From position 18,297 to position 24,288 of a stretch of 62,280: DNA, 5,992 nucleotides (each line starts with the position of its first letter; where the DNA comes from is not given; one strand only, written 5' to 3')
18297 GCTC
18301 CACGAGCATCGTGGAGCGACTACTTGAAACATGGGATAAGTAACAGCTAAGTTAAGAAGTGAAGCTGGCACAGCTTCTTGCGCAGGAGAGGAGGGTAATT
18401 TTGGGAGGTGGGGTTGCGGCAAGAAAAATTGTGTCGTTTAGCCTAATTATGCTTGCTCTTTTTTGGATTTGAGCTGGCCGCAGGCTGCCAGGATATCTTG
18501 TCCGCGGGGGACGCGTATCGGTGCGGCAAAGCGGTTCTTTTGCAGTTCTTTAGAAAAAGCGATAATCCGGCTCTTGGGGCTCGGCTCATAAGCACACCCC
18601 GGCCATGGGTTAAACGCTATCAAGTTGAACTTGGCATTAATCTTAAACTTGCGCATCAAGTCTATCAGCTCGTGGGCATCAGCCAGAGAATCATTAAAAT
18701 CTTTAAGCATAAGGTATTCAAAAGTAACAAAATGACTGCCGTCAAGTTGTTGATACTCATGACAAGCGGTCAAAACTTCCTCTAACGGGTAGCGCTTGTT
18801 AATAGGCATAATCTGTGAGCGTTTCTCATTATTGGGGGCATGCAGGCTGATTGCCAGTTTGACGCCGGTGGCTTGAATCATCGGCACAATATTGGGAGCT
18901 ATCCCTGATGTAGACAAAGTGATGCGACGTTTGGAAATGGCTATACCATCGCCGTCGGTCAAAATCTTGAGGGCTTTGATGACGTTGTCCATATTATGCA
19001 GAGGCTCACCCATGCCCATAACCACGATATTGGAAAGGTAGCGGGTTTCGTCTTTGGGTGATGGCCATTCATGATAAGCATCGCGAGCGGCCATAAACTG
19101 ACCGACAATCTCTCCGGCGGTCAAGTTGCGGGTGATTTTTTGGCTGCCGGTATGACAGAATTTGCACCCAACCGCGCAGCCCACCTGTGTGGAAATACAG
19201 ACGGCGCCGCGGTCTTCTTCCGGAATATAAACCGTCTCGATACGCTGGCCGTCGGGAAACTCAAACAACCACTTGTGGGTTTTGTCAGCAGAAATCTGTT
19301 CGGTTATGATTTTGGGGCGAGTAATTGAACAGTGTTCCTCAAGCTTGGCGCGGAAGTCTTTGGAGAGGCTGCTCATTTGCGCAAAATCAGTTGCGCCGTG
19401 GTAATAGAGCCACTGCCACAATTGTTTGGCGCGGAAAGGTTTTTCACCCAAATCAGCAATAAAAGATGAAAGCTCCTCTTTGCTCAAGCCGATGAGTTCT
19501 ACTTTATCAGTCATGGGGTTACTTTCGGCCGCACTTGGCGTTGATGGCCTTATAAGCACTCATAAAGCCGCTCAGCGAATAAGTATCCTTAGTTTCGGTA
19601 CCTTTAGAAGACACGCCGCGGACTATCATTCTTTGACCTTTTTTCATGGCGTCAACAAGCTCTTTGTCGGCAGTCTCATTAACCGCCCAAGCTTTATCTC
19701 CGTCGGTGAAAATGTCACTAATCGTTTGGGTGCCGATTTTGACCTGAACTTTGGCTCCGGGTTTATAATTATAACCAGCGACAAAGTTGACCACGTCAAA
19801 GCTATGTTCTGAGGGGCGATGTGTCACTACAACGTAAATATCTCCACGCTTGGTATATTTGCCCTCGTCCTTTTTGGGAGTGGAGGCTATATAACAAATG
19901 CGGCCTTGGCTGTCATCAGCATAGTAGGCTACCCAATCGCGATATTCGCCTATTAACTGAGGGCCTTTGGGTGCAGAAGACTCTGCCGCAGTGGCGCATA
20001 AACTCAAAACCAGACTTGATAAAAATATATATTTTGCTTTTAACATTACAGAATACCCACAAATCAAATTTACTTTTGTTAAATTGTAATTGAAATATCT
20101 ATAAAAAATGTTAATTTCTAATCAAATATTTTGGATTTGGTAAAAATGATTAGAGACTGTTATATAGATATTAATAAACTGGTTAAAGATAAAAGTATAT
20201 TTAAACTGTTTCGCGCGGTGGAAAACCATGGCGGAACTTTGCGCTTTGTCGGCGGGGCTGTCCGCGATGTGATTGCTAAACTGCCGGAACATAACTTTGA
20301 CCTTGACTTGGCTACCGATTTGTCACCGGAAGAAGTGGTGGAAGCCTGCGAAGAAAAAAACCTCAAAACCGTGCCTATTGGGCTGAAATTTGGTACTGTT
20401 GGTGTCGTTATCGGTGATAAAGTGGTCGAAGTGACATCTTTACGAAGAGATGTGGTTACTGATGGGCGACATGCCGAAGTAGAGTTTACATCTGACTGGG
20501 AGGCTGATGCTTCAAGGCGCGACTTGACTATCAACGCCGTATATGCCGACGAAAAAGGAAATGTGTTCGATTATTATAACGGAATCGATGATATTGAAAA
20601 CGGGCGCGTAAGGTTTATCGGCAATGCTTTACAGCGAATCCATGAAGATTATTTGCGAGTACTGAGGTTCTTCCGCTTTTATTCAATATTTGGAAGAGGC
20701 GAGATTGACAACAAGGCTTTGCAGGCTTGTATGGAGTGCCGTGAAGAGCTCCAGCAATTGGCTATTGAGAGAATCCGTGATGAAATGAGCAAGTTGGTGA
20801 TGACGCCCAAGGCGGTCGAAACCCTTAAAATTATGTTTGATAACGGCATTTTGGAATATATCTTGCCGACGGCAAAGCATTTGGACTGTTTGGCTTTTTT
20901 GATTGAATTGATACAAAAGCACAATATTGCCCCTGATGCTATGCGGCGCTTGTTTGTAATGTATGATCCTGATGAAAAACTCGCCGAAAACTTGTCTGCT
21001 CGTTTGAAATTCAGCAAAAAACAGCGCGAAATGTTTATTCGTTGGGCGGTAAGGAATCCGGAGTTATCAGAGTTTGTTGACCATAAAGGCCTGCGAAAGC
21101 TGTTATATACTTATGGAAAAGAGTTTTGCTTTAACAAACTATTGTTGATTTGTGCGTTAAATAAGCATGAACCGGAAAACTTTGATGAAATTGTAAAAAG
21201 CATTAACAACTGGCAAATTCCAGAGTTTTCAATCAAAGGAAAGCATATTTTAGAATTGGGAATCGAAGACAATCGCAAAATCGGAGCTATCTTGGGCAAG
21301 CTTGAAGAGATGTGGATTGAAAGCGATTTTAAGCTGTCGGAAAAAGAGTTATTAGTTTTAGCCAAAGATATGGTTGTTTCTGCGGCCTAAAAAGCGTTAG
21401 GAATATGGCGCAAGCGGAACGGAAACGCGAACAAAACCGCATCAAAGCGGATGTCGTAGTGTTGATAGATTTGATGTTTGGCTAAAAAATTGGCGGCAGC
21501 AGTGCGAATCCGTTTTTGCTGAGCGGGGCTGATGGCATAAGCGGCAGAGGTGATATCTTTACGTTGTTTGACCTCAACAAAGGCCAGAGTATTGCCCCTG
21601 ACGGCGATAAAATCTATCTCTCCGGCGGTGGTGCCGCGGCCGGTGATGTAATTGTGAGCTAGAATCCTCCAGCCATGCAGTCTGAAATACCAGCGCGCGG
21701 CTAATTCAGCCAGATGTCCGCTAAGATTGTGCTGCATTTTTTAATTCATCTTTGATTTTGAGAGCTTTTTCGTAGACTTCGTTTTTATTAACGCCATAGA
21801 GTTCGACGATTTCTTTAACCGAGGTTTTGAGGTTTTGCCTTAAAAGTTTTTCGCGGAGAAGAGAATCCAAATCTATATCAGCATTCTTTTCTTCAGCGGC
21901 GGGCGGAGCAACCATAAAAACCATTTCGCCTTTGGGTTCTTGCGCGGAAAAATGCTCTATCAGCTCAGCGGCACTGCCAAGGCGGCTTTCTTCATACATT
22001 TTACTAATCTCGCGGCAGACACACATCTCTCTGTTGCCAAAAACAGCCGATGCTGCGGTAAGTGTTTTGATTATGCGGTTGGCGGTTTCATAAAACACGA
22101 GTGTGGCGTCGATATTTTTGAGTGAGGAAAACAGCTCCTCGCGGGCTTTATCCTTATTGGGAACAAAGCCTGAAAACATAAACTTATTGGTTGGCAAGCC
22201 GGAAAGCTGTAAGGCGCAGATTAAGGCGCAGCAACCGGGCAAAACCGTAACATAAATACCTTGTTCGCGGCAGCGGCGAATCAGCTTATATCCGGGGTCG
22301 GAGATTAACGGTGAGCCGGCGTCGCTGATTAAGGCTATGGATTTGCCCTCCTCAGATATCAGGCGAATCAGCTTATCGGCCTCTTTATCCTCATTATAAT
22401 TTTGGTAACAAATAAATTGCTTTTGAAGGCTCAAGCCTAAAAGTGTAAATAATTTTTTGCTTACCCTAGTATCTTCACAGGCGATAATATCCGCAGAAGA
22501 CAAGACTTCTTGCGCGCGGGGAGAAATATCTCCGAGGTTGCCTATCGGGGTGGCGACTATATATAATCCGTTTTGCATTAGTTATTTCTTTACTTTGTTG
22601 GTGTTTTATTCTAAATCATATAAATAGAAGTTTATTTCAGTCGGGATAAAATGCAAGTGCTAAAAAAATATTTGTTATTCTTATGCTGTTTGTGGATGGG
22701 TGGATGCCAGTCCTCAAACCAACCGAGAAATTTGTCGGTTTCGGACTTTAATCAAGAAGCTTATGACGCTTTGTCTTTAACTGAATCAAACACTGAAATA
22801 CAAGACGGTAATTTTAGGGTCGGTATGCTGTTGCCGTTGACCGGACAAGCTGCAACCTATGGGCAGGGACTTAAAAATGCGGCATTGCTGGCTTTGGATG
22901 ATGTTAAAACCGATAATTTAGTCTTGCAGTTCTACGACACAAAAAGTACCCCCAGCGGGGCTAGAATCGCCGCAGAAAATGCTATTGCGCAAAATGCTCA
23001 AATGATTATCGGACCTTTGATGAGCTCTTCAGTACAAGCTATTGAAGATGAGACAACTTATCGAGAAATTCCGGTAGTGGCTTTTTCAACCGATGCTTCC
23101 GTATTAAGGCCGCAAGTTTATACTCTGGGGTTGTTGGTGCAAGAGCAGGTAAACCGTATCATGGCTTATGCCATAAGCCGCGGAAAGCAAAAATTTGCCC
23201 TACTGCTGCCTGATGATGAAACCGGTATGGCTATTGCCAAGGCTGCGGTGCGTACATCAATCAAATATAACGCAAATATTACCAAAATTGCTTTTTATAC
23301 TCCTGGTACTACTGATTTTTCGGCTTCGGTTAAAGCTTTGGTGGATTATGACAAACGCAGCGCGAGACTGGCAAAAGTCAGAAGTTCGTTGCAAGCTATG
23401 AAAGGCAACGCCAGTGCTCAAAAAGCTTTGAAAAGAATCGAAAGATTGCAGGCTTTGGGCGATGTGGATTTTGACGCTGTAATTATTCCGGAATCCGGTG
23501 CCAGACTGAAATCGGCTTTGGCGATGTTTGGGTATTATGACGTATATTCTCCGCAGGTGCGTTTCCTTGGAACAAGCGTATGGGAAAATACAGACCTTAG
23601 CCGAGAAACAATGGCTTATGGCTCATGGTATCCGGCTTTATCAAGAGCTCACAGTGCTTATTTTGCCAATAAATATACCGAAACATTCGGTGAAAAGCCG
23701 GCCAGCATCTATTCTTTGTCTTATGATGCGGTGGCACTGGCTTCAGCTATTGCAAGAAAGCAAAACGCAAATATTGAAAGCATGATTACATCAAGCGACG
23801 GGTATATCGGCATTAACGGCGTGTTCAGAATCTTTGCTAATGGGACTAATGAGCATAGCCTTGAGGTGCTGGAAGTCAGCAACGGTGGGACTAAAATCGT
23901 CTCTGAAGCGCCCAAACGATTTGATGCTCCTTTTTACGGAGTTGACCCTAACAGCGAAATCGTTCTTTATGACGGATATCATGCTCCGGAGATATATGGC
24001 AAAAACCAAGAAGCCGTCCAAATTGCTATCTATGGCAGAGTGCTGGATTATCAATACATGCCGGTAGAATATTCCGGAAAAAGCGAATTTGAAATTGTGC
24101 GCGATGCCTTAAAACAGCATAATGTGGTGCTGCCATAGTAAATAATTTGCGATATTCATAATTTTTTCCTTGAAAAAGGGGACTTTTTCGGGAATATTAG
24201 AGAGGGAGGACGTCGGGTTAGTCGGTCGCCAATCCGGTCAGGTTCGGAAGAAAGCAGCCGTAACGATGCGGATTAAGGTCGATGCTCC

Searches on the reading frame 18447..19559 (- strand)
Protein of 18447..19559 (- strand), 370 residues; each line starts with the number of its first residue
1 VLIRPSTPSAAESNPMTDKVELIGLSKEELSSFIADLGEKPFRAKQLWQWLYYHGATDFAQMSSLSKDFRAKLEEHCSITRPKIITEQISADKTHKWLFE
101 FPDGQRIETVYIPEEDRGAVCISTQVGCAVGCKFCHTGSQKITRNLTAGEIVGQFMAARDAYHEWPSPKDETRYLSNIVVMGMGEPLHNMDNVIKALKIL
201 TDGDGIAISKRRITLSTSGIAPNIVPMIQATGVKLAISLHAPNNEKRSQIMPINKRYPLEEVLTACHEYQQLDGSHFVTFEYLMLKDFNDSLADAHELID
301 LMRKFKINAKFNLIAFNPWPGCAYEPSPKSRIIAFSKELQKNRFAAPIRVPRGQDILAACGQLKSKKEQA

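Call 72: search_protein_families(library=pfam, proteins=[window:18447-19559:-], max_evalue=0.00001)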
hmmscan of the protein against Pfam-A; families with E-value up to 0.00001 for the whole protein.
window:18447-19559:- (370 aa): 2 families
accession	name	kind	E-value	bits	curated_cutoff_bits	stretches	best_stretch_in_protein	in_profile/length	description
PF21016.3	RlmN_N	-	9.8e-23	80.1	24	1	20-79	1-60/60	Ribosomal RNA large subunit methyltransferase N-terminal domain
PF04055.27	Radical_SAM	-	2e-15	57.8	29.5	1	122-297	1-164/166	Radical SAM superfamily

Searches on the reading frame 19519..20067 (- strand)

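Call 72: search_protein_families(library=pfam, proteins=[window:19519-20067:-], max_evalue=0.00001)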
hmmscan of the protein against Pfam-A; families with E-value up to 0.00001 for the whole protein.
window:19519-20067:- (182 aa): 1 family
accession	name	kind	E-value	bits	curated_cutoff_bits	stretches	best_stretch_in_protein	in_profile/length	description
PF06776.18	IalB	-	3.6e-15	56.7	22.1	1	53-175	9-130/131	Invasion associated locus B (IalB) protein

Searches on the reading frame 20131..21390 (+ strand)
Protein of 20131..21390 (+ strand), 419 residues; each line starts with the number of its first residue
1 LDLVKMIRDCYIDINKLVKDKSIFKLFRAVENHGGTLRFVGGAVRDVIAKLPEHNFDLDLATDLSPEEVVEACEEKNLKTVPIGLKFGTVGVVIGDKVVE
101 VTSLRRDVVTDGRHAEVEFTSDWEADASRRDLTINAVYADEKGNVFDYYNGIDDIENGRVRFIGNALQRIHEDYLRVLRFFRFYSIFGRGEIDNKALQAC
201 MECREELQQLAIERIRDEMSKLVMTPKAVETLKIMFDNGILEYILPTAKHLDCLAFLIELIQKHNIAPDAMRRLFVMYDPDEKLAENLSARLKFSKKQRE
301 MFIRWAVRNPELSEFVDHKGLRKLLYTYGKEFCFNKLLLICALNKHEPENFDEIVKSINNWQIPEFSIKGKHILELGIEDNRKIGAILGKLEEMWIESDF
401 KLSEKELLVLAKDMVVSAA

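Call 72: search_protein_families(library=pfam, proteins=[window:20131-21390:+], max_evalue=0.00001)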
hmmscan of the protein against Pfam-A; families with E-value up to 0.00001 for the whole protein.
window:20131-21390:+ (419 aa): 2 families
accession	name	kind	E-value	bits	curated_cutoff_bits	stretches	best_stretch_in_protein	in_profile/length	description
PF01743.26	PolyA_pol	-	6.3e-28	98.1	23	1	37-161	1-126/126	Poly A polymerase head domain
PF12627.12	PolyA_pol_RNAbd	-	5.3e-13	49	22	1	191-248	3-60/64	Probable RNA and SrmB- binding site of polymerase A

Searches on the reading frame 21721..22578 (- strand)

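Call 74: search_protein_families(library=pfam, proteins=[window:21721-22578:-], max_evalue=0.00001)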
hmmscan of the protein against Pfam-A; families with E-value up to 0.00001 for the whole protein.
window:21721-22578:- (285 aa): 1 family
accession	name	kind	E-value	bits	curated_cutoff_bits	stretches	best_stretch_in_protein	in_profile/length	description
PF00590.25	TP_methylase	-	9.5e-26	91.5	27.8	1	5-206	2-211/212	Tetrapyrrole (Corrin/Porphyrin) Methylases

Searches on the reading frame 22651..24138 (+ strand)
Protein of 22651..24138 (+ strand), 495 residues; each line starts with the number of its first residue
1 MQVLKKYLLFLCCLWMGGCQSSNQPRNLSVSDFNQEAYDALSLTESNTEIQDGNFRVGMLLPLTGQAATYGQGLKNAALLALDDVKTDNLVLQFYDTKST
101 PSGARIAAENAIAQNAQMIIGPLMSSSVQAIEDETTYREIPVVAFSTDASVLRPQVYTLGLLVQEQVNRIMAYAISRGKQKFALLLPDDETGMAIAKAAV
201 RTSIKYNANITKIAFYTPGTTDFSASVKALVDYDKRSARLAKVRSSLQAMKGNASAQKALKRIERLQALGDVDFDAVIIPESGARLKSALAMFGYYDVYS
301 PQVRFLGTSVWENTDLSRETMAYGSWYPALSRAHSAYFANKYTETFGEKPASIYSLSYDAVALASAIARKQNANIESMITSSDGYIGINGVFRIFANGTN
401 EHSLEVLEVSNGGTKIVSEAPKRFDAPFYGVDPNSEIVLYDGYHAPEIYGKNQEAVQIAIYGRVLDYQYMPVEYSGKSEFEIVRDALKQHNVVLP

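Call 74: search_protein_families(library=pfam, proteins=[window:22651-24138:+], max_evalue=0.00001)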
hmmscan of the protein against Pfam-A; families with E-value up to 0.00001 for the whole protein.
window:22651-24138:+ (495 aa): 3 families
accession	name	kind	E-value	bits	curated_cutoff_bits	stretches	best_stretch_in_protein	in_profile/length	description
PF13458.12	Peripla_BP_6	-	1.7e-26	94.1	31.7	1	56-231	3-187/343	Periplasmic binding protein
PF04348.19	LppC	-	4.4e-11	42.5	28.8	1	56-248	220-414/563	LppC putative lipoprotein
PF01094.35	ANF_receptor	-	2.2e-08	34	25.4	1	75-415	3-315/353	Receptor family ligand binding region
